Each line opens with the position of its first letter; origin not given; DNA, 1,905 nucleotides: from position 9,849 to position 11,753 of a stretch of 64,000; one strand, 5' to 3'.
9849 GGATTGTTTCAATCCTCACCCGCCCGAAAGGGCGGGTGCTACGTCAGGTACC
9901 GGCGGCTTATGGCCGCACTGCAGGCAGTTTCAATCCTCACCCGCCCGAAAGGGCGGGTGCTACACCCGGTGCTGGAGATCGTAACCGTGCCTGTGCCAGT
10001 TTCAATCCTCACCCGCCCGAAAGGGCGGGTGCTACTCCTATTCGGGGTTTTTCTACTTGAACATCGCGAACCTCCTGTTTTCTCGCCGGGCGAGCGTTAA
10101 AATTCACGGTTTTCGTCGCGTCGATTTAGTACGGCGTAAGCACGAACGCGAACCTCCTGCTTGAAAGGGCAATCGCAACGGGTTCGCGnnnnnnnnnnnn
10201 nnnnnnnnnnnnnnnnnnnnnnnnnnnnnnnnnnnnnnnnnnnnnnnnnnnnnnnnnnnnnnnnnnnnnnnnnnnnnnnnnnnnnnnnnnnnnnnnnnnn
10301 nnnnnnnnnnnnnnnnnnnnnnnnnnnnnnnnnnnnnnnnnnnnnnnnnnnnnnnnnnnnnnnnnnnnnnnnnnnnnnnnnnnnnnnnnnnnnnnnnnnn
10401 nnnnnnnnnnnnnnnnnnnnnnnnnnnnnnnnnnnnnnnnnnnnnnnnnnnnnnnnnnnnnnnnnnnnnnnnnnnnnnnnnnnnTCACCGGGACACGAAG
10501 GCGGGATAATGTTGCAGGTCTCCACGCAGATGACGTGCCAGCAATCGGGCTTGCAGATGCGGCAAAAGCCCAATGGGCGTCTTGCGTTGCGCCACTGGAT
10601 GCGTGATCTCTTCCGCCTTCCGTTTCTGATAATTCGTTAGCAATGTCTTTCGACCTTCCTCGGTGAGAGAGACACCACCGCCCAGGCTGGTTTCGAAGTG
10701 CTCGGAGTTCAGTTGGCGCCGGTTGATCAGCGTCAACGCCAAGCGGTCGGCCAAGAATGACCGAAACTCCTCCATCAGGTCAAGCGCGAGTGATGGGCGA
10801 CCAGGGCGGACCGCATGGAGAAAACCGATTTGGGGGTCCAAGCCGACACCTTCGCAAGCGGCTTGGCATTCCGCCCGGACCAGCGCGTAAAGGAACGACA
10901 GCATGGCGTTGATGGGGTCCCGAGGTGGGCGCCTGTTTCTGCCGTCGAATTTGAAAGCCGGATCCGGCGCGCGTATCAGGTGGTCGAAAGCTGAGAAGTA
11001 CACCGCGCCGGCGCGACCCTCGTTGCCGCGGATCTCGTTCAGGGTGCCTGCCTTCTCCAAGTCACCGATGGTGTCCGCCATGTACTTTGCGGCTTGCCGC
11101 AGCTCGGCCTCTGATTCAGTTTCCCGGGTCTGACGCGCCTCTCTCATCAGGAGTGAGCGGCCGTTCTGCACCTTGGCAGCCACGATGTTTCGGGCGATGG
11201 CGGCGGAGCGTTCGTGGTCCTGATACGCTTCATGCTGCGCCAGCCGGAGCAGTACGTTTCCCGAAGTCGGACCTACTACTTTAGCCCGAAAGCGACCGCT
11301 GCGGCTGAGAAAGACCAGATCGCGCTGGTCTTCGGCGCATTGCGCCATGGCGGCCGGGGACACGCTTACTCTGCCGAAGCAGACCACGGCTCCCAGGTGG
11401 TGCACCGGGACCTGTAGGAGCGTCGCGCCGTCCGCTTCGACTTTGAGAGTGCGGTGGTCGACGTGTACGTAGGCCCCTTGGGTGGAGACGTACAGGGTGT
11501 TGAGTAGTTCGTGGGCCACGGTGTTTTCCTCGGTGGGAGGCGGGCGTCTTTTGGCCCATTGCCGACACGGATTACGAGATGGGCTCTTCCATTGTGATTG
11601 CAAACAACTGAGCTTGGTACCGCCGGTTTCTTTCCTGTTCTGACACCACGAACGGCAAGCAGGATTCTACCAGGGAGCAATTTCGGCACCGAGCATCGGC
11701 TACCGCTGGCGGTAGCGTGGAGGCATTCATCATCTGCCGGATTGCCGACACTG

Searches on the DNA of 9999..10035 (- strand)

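Call 77: build_rna_model(alignment_id=A3, structure=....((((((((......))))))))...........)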
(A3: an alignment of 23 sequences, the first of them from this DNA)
Model R1 built from alignment A3 (23 sequences, 37 columns); structure: as given.
model positions 37; base pairs 8; branch points 0; effective number of sequences 23; information 1.242 bits per position. Calibrated on 0.2 Mb of random sequence (short: E-values are rough).
structure used (alignment columns):
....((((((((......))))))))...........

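Call 78: search_with_rna_model(model_id=R1, source=window, filters=off, max_evalue=10, show_alignments=0)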
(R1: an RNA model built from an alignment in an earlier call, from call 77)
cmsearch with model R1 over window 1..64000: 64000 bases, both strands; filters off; matches with E-value up to 10: 27.
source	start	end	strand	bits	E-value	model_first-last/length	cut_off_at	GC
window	9778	9814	-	56.7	4.3e-15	1-37/37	no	0.62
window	9854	9890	-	56.7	4.3e-15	1-37/37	no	0.62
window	9927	9963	-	56.7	4.3e-15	1-37/37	no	0.62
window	9999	10035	-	56.7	4.3e-15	1-37/37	no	0.62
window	9705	9741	-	54.2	2.6e-14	1-37/37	no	0.65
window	12325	12361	-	40.3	5.9e-10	1-37/37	no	0.65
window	9716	9737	+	22.2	0.00024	5-26/37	no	0.77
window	9789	9810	+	21.2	0.00051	5-26/37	no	0.77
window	9865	9886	+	21.2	0.00051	5-26/37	no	0.77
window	9938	9959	+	21.2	0.00051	5-26/37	no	0.77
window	10010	10031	+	21.2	0.00051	5-26/37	no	0.77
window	12336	12357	+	15.9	0.022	5-26/37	no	0.82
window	21523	21545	-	9.7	1.9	5-29/37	no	0.78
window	25202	25218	+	9.7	1.9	1-37/37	no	0.59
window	58751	58770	+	9.6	2.1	6-25/37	no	0.85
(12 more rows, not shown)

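Call 79: search_with_rna_model(model_id=R1, sources=[L081, L082, L084, L085, L086, L087, L088, L092, L093, L094, L099, L020], filters=default, max_evalue=1)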
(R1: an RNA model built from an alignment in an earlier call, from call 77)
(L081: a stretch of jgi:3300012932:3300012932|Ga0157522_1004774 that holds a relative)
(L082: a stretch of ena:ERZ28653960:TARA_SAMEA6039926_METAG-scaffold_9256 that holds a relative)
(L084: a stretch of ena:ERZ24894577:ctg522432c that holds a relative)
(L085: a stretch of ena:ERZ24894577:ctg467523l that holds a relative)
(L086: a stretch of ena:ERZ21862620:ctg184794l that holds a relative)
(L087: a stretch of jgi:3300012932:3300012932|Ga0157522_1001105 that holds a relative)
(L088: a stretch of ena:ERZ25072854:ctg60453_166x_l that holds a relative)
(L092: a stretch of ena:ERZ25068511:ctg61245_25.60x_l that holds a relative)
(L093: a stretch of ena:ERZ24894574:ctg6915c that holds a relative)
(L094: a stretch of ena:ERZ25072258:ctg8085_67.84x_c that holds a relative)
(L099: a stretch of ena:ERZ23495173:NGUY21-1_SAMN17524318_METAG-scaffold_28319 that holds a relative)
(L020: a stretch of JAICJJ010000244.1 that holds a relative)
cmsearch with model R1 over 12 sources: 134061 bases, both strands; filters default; matches with E-value up to 1: 388.
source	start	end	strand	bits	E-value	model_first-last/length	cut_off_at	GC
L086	9133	9169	+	56.8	8.5e-15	1-37/37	no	0.68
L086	9207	9243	+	56.8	8.5e-15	1-37/37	no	0.68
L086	9280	9316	+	56.8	8.5e-15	1-37/37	no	0.68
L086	9354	9390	+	56.8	8.5e-15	1-37/37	no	0.68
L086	9427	9463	+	56.8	8.5e-15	1-37/37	no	0.68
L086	9501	9537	+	56.8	8.5e-15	1-37/37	no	0.68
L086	9573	9609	+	56.8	8.5e-15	1-37/37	no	0.68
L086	9645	9681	+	56.8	8.5e-15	1-37/37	no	0.68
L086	9717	9753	+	56.8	8.5e-15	1-37/37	no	0.68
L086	9789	9825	+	56.8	8.5e-15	1-37/37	no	0.68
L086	9863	9899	+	56.8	8.5e-15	1-37/37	no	0.68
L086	9935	9971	+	56.8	8.5e-15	1-37/37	no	0.68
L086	10007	10043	+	56.8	8.5e-15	1-37/37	no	0.68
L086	10080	10116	+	56.8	8.5e-15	1-37/37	no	0.68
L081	8780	8816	+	56.7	9e-15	1-37/37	no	0.65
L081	8853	8889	+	56.7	9e-15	1-37/37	no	0.65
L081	8928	8964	+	56.7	9e-15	1-37/37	no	0.65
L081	9002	9038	+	56.7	9e-15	1-37/37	no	0.65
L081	9075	9111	+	56.7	9e-15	1-37/37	no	0.65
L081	9149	9185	+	56.7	9e-15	1-37/37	no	0.65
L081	9222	9258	+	56.7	9e-15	1-37/37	no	0.65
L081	9295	9331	+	56.7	9e-15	1-37/37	no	0.65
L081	9368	9404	+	56.7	9e-15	1-37/37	no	0.65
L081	9441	9477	+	56.7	9e-15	1-37/37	no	0.65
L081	9514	9550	+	56.7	9e-15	1-37/37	no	0.65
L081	9586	9622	+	56.7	9e-15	1-37/37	no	0.65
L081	9657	9693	+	56.7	9e-15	1-37/37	no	0.65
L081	9729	9765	+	56.7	9e-15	1-37/37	no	0.65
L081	9803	9839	+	56.7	9e-15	1-37/37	no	0.65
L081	9876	9912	+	56.7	9e-15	1-37/37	no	0.65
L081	9950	9986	+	56.7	9e-15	1-37/37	no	0.65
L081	10022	10058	+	56.7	9e-15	1-37/37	no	0.65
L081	10094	10130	+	56.7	9e-15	1-37/37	no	0.65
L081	10168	10204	+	56.7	9e-15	1-37/37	no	0.65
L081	10240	10276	+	56.7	9e-15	1-37/37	no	0.65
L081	10312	10348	+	56.7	9e-15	1-37/37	no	0.65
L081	10384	10420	+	56.7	9e-15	1-37/37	no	0.65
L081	10458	10494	+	56.7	9e-15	1-37/37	no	0.65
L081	10531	10567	+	56.7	9e-15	1-37/37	no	0.65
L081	10604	10640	+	56.7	9e-15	1-37/37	no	0.65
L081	10678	10714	+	56.7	9e-15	1-37/37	no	0.65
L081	10752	10788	+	56.7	9e-15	1-37/37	no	0.65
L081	10824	10860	+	56.7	9e-15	1-37/37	no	0.65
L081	10898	10934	+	56.7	9e-15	1-37/37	no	0.65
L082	8803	8839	+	56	1.5e-14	1-37/37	no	0.68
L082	8876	8912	+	56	1.5e-14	1-37/37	no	0.68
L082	8947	8983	+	56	1.5e-14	1-37/37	no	0.68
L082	9019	9055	+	56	1.5e-14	1-37/37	no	0.68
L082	9167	9203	+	56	1.5e-14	1-37/37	no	0.68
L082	9241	9277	+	56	1.5e-14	1-37/37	no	0.68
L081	10970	11006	+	54.4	5e-14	1-37/37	no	0.65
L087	9058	9094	+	54.2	5.4e-14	1-37/37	no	0.65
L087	9131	9167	+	54.2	5.4e-14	1-37/37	no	0.65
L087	9205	9241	+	54.2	5.4e-14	1-37/37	no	0.65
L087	9279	9315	+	54.2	5.4e-14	1-37/37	no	0.65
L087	9353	9389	+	54.2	5.4e-14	1-37/37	no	0.65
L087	9426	9462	+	54.2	5.4e-14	1-37/37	no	0.65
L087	9497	9533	+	54.2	5.4e-14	1-37/37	no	0.65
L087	9571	9607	+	54.2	5.4e-14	1-37/37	no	0.65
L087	9644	9680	+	54.2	5.4e-14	1-37/37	no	0.65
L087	9718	9754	+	54.2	5.4e-14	1-37/37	no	0.65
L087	9790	9826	+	54.2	5.4e-14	1-37/37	no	0.65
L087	9861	9897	+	54.2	5.4e-14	1-37/37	no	0.65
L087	9935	9971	+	54.2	5.4e-14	1-37/37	no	0.65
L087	10006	10042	+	54.2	5.4e-14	1-37/37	no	0.65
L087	10081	10117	+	54.2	5.4e-14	1-37/37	no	0.65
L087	10156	10192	+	54.2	5.4e-14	1-37/37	no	0.65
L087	10230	10266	+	54.2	5.4e-14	1-37/37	no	0.65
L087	10305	10341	+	54.2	5.4e-14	1-37/37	no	0.65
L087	10379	10415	+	54.2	5.4e-14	1-37/37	no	0.65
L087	10452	10488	+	54.2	5.4e-14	1-37/37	no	0.65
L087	10523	10559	+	54.2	5.4e-14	1-37/37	no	0.65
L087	10595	10631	+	54.2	5.4e-14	1-37/37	no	0.65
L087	10670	10706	+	54.2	5.4e-14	1-37/37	no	0.65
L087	10742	10778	+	54.2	5.4e-14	1-37/37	no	0.65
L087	10816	10852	+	54.2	5.4e-14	1-37/37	no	0.65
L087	10889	10925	+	54.2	5.4e-14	1-37/37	no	0.65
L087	10961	10997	+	54.2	5.4e-14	1-37/37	no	0.65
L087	11033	11069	+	54.2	5.4e-14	1-37/37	no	0.65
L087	11106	11142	+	54.2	5.4e-14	1-37/37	no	0.65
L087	11179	11215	+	54.2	5.4e-14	1-37/37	no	0.65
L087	11251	11287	+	54.2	5.4e-14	1-37/37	no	0.65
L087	11324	11360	+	54.2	5.4e-14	1-37/37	no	0.65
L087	11398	11434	+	54.2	5.4e-14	1-37/37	no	0.65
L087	11470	11506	+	54.2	5.4e-14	1-37/37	no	0.65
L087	11546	11582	+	54.2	5.4e-14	1-37/37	no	0.65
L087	11618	11654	+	54.2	5.4e-14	1-37/37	no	0.65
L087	11693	11729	+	54.2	5.4e-14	1-37/37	no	0.65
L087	11765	11801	+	54.2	5.4e-14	1-37/37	no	0.65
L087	11837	11873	+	54.2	5.4e-14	1-37/37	no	0.65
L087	11910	11946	+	54.2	5.4e-14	1-37/37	no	0.65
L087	11982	12018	+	54.2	5.4e-14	1-37/37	no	0.65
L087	12054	12090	+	54.2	5.4e-14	1-37/37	no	0.65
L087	12126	12162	+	54.2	5.4e-14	1-37/37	no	0.65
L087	12201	12237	+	54.2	5.4e-14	1-37/37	no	0.65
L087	12273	12309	+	54.2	5.4e-14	1-37/37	no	0.65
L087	12346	12382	+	54.2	5.4e-14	1-37/37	no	0.65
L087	12421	12457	+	54.2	5.4e-14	1-37/37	no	0.65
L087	12497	12533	+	54.2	5.4e-14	1-37/37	no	0.65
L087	12570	12606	+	54.2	5.4e-14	1-37/37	no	0.65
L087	12643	12679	+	54.2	5.4e-14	1-37/37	no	0.65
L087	12717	12753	+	54.2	5.4e-14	1-37/37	no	0.65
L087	12791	12827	+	54.2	5.4e-14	1-37/37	no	0.65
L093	9243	9279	+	53.7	7.7e-14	1-37/37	no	0.57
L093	9316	9352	+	53.7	7.7e-14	1-37/37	no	0.57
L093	9389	9425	+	53.7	7.7e-14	1-37/37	no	0.57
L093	9461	9497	+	53.7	7.7e-14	1-37/37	no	0.57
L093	9532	9568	+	53.7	7.7e-14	1-37/37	no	0.57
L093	9603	9639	+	53.7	7.7e-14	1-37/37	no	0.57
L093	9675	9711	+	53.7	7.7e-14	1-37/37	no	0.57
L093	9747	9783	+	53.7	7.7e-14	1-37/37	no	0.57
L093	9821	9857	+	53.7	7.7e-14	1-37/37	no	0.57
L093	9892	9928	+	53.7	7.7e-14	1-37/37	no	0.57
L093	9965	10001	+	53.7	7.7e-14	1-37/37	no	0.57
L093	10038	10074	+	53.7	7.7e-14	1-37/37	no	0.57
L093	10110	10146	+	53.7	7.7e-14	1-37/37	no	0.57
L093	10183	10219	+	53.7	7.7e-14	1-37/37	no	0.57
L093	10255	10291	+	53.7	7.7e-14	1-37/37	no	0.57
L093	10327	10363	+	53.7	7.7e-14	1-37/37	no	0.57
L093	10400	10436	+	53.7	7.7e-14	1-37/37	no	0.57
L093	10472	10508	+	53.7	7.7e-14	1-37/37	no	0.57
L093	10544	10580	+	53.7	7.7e-14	1-37/37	no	0.57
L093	10617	10653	+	53.7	7.7e-14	1-37/37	no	0.57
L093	10689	10725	+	53.7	7.7e-14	1-37/37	no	0.57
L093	10762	10798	+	53.7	7.7e-14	1-37/37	no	0.57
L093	10835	10871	+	53.7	7.7e-14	1-37/37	no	0.57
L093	10907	10943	+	53.7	7.7e-14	1-37/37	no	0.57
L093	10979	11015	+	53.7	7.7e-14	1-37/37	no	0.57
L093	11052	11088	+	53.7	7.7e-14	1-37/37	no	0.57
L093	11125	11161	+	53.7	7.7e-14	1-37/37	no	0.57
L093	11198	11234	+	53.7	7.7e-14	1-37/37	no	0.57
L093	11270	11306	+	53.7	7.7e-14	1-37/37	no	0.57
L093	11342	11378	+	53.7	7.7e-14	1-37/37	no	0.57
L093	11416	11452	+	53.7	7.7e-14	1-37/37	no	0.57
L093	11488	11524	+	53.7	7.7e-14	1-37/37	no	0.57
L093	11561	11597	+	53.7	7.7e-14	1-37/37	no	0.57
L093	11633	11669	+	53.7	7.7e-14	1-37/37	no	0.57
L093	11705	11741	+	53.7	7.7e-14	1-37/37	no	0.57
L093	11777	11813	+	53.7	7.7e-14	1-37/37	no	0.57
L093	11850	11886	+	53.7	7.7e-14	1-37/37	no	0.57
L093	11921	11957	+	53.7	7.7e-14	1-37/37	no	0.57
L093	11993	12029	+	53.7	7.7e-14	1-37/37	no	0.57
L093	12064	12100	+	53.7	7.7e-14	1-37/37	no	0.57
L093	12136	12172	+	53.7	7.7e-14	1-37/37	no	0.57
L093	12209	12245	+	53.7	7.7e-14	1-37/37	no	0.57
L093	12281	12317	+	53.7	7.7e-14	1-37/37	no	0.57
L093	12354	12390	+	53.7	7.7e-14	1-37/37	no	0.57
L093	12429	12465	+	53.7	7.7e-14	1-37/37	no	0.57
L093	12504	12540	+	53.7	7.7e-14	1-37/37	no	0.57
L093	12577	12613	+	53.7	7.7e-14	1-37/37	no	0.57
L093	12651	12687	+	53.7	7.7e-14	1-37/37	no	0.57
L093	12724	12760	+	53.7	7.7e-14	1-37/37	no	0.57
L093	12796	12832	+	53.7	7.7e-14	1-37/37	no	0.57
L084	9269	9305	+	53.5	9.5e-14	1-37/37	no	0.65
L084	9340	9376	+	53.5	9.5e-14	1-37/37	no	0.65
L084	9414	9450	+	53.5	9.5e-14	1-37/37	no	0.65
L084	9487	9523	+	53.5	9.5e-14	1-37/37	no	0.65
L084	9559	9595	+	53.5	9.5e-14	1-37/37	no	0.65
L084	9633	9669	+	53.5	9.5e-14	1-37/37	no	0.65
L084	9705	9741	+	53.5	9.5e-14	1-37/37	no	0.65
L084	9776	9812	+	53.5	9.5e-14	1-37/37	no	0.65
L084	9848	9884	+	53.5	9.5e-14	1-37/37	no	0.65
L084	9922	9958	+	53.5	9.5e-14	1-37/37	no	0.65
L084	9994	10030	+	53.5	9.5e-14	1-37/37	no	0.65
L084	10067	10103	+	53.5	9.5e-14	1-37/37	no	0.65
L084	10143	10179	+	53.5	9.5e-14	1-37/37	no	0.65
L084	10215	10251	+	53.5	9.5e-14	1-37/37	no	0.65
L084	10288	10324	+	53.5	9.5e-14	1-37/37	no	0.65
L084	10361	10397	+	53.5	9.5e-14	1-37/37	no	0.65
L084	10433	10469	+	53.5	9.5e-14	1-37/37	no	0.65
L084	10504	10540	+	53.5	9.5e-14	1-37/37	no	0.65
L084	10580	10616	+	53.5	9.5e-14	1-37/37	no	0.65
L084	10729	10765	+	53.5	9.5e-14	1-37/37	no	0.65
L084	10801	10837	+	53.5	9.5e-14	1-37/37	no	0.65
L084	10872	10908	+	53.5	9.5e-14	1-37/37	no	0.65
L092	8811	8847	+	53.2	1.2e-13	1-37/37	no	0.62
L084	10654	10690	+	53.1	1.2e-13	1-37/37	no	0.65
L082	9092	9128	+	52.9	1.4e-13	1-37/37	no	0.68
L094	9054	9090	+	52.3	2.1e-13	1-37/37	no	0.65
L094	9127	9163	+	52.3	2.1e-13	1-37/37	no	0.65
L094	9211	9247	+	52.3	2.1e-13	1-37/37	no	0.65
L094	9283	9319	+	52.3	2.1e-13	1-37/37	no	0.65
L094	9355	9391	+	52.3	2.1e-13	1-37/37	no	0.65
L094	9427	9463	+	52.3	2.1e-13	1-37/37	no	0.65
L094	9503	9539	+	52.3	2.1e-13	1-37/37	no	0.65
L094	9576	9612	+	52.3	2.1e-13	1-37/37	no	0.65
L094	9648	9684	+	52.3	2.1e-13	1-37/37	no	0.65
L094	9721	9757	+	52.3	2.1e-13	1-37/37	no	0.65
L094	9790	9826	+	52.3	2.1e-13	1-37/37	no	0.65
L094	9865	9901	+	52.3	2.1e-13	1-37/37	no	0.65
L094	9939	9975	+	52.3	2.1e-13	1-37/37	no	0.65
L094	10012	10048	+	52.3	2.1e-13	1-37/37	no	0.65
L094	10083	10119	+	52.3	2.1e-13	1-37/37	no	0.65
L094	10156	10192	+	52.3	2.1e-13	1-37/37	no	0.65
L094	10228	10264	+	52.3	2.1e-13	1-37/37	no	0.65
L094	10301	10337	+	52.3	2.1e-13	1-37/37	no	0.65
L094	10374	10410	+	52.3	2.1e-13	1-37/37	no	0.65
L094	10446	10482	+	52.3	2.1e-13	1-37/37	no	0.65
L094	10517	10553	+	52.3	2.1e-13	1-37/37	no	0.65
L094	10588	10624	+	52.3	2.1e-13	1-37/37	no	0.65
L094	10660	10696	+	52.3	2.1e-13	1-37/37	no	0.65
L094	10732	10768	+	52.3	2.1e-13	1-37/37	no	0.65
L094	10806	10842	+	52.3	2.1e-13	1-37/37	no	0.65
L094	10879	10915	+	52.3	2.1e-13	1-37/37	no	0.65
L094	10951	10987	+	52.3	2.1e-13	1-37/37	no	0.65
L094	11024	11060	+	52.3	2.1e-13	1-37/37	no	0.65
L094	11096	11132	+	52.3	2.1e-13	1-37/37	no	0.65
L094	11168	11204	+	52.3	2.1e-13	1-37/37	no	0.65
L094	11239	11275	+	52.3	2.1e-13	1-37/37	no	0.65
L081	6479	6515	+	49.4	1.7e-12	1-37/37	no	0.68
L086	9061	9097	+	49.3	1.8e-12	1-37/37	no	0.65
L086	10153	10189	+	48.8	2.7e-12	1-37/37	no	0.7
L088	9975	10011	+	47.7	5.8e-12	1-37/37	no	0.59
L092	8737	8773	+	45.2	3.6e-11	1-37/37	no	0.57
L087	12864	12897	+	43.1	1.6e-10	1-34/37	3'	0.68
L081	11042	11078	+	39.8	1.8e-09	1-37/37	no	0.57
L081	3078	3114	+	34.8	6.2e-08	1-37/37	no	0.57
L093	12870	12897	+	30.9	1e-06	1-28/37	3'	0.64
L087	4230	4266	+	29.2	3.4e-06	1-37/37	no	0.54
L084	10945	10981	+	25.6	4.4e-05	1-37/37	no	0.65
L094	3556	3584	+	25.6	4.6e-05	1-37/37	no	0.52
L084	6923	6958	+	22.9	0.00031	1-37/37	no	0.53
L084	10658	10679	-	21.5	0.00085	5-26/37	no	0.77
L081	10974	10995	-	21.5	0.00086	5-26/37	no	0.82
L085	6899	6935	+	21.4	0.00092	1-37/37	no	0.59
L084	10948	10970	-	21.2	0.001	5-27/37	no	0.83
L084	9273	9294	-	21.2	0.0011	5-26/37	no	0.77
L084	9344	9365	-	21.2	0.0011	5-26/37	no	0.77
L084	9418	9439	-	21.2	0.0011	5-26/37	no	0.77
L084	9491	9512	-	21.2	0.0011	5-26/37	no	0.77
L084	9563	9584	-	21.2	0.0011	5-26/37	no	0.77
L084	9637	9658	-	21.2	0.0011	5-26/37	no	0.77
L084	9709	9730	-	21.2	0.0011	5-26/37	no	0.77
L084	9780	9801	-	21.2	0.0011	5-26/37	no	0.77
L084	9852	9873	-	21.2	0.0011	5-26/37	no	0.77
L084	9926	9947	-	21.2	0.0011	5-26/37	no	0.77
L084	9998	10019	-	21.2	0.0011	5-26/37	no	0.77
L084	10071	10092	-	21.2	0.0011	5-26/37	no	0.77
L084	10147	10168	-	21.2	0.0011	5-26/37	no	0.77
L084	10219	10240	-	21.2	0.0011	5-26/37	no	0.77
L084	10292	10313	-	21.2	0.0011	5-26/37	no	0.77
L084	10365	10386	-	21.2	0.0011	5-26/37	no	0.77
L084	10437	10458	-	21.2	0.0011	5-26/37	no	0.77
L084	10508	10529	-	21.2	0.0011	5-26/37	no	0.77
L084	10584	10605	-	21.2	0.0011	5-26/37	no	0.77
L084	10733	10754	-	21.2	0.0011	5-26/37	no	0.77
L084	10805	10826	-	21.2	0.0011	5-26/37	no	0.77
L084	10876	10897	-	21.2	0.0011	5-26/37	no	0.77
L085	3543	3571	+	21.1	0.0011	1-37/37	no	0.55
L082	9096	9117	-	20.8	0.0015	5-26/37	no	0.86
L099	1367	1395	+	20.7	0.0015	1-37/37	no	0.41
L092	8815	8836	-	20.6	0.0017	5-26/37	no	0.77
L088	7031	7067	+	19.6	0.0033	1-37/37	no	0.46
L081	6483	6504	-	19.4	0.0039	5-26/37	no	0.86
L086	9577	9598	-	19.1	0.0047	5-26/37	no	0.86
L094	9058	9079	-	19.1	0.0047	5-26/37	no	0.86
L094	9215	9236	-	19.1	0.0047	5-26/37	no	0.86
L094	9287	9308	-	19.1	0.0047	5-26/37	no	0.86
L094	9431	9452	-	19.1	0.0047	5-26/37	no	0.86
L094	9507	9528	-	19.1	0.0047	5-26/37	no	0.86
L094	9943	9964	-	19.1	0.0047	5-26/37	no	0.86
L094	10160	10181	-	19.1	0.0047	5-26/37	no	0.86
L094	10232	10253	-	19.1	0.0047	5-26/37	no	0.86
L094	10305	10326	-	19.1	0.0047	5-26/37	no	0.86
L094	10450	10471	-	19.1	0.0047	5-26/37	no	0.86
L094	10664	10685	-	19.1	0.0047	5-26/37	no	0.86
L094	10810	10831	-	19.1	0.0047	5-26/37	no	0.86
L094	11243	11264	-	19.1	0.0047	5-26/37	no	0.86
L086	9065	9086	-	19.1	0.0047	5-26/37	no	0.86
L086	9137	9158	-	19.1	0.0047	5-26/37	no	0.86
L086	9211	9232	-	19.1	0.0047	5-26/37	no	0.86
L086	9284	9305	-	19.1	0.0047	5-26/37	no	0.86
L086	9358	9379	-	19.1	0.0047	5-26/37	no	0.86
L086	9431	9452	-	19.1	0.0047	5-26/37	no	0.86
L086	9505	9526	-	19.1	0.0047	5-26/37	no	0.86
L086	9649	9670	-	19.1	0.0047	5-26/37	no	0.86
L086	9721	9742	-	19.1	0.0047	5-26/37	no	0.86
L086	9793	9814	-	19.1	0.0047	5-26/37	no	0.86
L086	9867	9888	-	19.1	0.0047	5-26/37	no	0.86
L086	9939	9960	-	19.1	0.0047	5-26/37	no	0.86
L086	10011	10032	-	19.1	0.0047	5-26/37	no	0.86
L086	10084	10105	-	19.1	0.0047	5-26/37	no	0.86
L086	10157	10178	-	19.1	0.0047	5-26/37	no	0.86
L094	9131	9152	-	19.1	0.0047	5-26/37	no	0.86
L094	9359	9380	-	19.1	0.0047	5-26/37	no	0.86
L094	9580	9601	-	19.1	0.0047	5-26/37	no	0.86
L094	9652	9673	-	19.1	0.0047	5-26/37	no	0.86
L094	9725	9746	-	19.1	0.0047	5-26/37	no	0.86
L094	9794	9815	-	19.1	0.0047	5-26/37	no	0.86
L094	9869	9890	-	19.1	0.0047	5-26/37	no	0.86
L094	10016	10037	-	19.1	0.0047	5-26/37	no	0.86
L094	10087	10108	-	19.1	0.0047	5-26/37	no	0.86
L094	10378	10399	-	19.1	0.0047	5-26/37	no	0.86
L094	10521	10542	-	19.1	0.0047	5-26/37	no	0.86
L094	10592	10613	-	19.1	0.0047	5-26/37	no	0.86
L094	10736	10757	-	19.1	0.0047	5-26/37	no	0.86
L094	10883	10904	-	19.1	0.0047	5-26/37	no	0.86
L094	10955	10976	-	19.1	0.0047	5-26/37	no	0.86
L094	11028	11049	-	19.1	0.0047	5-26/37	no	0.86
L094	11100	11121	-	19.1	0.0047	5-26/37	no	0.86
(88 more, lower-scoring)

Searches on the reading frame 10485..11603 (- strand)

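Call 8: search_protein_families(library=ncbifam, proteins=[window:10485-11603:-])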
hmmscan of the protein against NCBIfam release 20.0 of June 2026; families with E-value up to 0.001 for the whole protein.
window:10485-11603:- (372 aa): 9 families
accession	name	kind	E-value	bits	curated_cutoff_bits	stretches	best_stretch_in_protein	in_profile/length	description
TIGR03640.1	cas1_DVULG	exception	5.5e-149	496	385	1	33-370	2-339/340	type I-C CRISPR-associated endonuclease Cas1c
NF049935.1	cas4g_cas1g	exception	2.6e-102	343.1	560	1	25-372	205-546/546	CRISPR-associated endonuclease Cas4g/Cas1g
TIGR04093.1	cas1_CYANO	exception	1.8e-89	300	385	1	35-371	1-333/334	type I-D CRISPR-associated endonuclease Cas1d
TIGR00287.1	cas1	equivalog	3.3e-86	289.3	71.7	1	36-366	1-326/327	CRISPR-associated endonuclease Cas1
TIGR03983.1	cas1_MYXAN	equivalog_domain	3.3e-55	187.4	358.05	1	35-362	12-337/347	type I-MYXAN CRISPR-associated endonuclease Cas1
TIGR03641.1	cas1_HMARI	exception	1.5e-50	172.4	304.1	1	36-369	2-320/324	type I-B CRISPR-associated endonuclease Cas1b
TIGR04329.1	cas1_PREFRAN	exception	1.9e-21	76.5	300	1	53-305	27-262/317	type V CRISPR-associated endonuclease Cas1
TIGR03639.1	cas1_NMENI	exception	5.9e-13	48.8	120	1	36-299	3-238/278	type II CRISPR-associated endonuclease Cas1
TIGR03638.1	cas1_ECOLI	exception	1.2e-10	41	215.6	1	164-277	105-216/269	type I-E CRISPR-associated endonuclease Cas1e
